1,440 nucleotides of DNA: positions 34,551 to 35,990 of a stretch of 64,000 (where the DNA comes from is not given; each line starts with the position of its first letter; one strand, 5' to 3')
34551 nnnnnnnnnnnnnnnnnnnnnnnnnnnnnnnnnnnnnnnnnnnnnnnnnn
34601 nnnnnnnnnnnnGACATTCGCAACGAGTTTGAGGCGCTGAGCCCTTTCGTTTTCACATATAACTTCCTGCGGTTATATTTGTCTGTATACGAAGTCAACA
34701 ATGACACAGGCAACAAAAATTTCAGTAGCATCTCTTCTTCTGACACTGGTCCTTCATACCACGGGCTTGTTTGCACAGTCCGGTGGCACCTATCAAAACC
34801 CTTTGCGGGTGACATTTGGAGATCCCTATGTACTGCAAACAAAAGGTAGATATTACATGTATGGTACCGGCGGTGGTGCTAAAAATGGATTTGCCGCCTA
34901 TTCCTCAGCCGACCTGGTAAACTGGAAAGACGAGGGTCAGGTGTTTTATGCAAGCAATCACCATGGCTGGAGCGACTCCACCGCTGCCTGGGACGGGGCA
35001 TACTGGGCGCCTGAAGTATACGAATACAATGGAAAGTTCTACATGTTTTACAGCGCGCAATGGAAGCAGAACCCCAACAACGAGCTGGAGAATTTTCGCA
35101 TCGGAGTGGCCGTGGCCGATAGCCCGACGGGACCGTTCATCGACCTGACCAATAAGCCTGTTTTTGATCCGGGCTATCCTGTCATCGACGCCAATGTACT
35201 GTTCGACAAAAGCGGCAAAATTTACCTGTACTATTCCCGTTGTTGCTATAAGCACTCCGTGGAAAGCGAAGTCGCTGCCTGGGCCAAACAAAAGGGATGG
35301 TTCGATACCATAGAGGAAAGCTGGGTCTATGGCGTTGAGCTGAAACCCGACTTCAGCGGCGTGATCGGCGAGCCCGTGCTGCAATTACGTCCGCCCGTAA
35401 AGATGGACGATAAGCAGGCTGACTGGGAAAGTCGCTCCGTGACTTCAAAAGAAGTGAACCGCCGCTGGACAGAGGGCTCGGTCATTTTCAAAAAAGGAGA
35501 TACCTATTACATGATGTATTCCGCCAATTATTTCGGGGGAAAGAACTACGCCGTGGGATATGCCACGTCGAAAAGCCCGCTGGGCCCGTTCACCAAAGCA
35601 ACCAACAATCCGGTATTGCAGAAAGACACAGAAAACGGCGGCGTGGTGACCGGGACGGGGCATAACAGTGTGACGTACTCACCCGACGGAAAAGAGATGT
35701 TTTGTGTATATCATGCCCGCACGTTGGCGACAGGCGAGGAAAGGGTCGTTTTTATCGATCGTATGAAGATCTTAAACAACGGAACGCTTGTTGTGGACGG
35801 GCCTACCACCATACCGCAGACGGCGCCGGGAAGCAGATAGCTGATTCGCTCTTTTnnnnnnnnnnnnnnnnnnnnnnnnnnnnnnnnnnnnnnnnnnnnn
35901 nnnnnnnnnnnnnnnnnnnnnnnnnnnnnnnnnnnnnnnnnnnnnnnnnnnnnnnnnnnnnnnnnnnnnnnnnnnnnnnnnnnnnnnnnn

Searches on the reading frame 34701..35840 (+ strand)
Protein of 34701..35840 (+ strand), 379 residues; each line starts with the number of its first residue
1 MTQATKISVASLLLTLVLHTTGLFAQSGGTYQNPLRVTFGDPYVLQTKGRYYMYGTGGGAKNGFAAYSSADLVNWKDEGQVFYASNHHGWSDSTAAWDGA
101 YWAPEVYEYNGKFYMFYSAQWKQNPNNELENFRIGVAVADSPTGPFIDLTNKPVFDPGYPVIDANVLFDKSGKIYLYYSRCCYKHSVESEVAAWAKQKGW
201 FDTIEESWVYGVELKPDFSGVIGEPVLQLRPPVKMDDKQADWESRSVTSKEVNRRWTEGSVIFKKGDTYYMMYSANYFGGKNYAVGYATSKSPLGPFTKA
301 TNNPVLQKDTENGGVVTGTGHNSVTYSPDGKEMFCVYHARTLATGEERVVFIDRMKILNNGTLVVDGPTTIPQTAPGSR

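Call 43: search_protein_families(library=pfam, proteins=[window:34701-35840:+], max_evalue=0.001)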
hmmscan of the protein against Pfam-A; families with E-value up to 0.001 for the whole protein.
window:34701-35840:+ (379 aa): 2 families
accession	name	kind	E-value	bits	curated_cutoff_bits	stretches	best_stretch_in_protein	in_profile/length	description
PF04616.20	Glyco_hydro_43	-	7.8e-55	186.7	32.2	1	31-362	1-287/288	Glycosyl hydrolases family 43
PF24793.1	GINT1_N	-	0.00072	19.1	27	0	260-318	163-223/304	Glucosamine inositolphosphorylceramide transferase 1, N-terminal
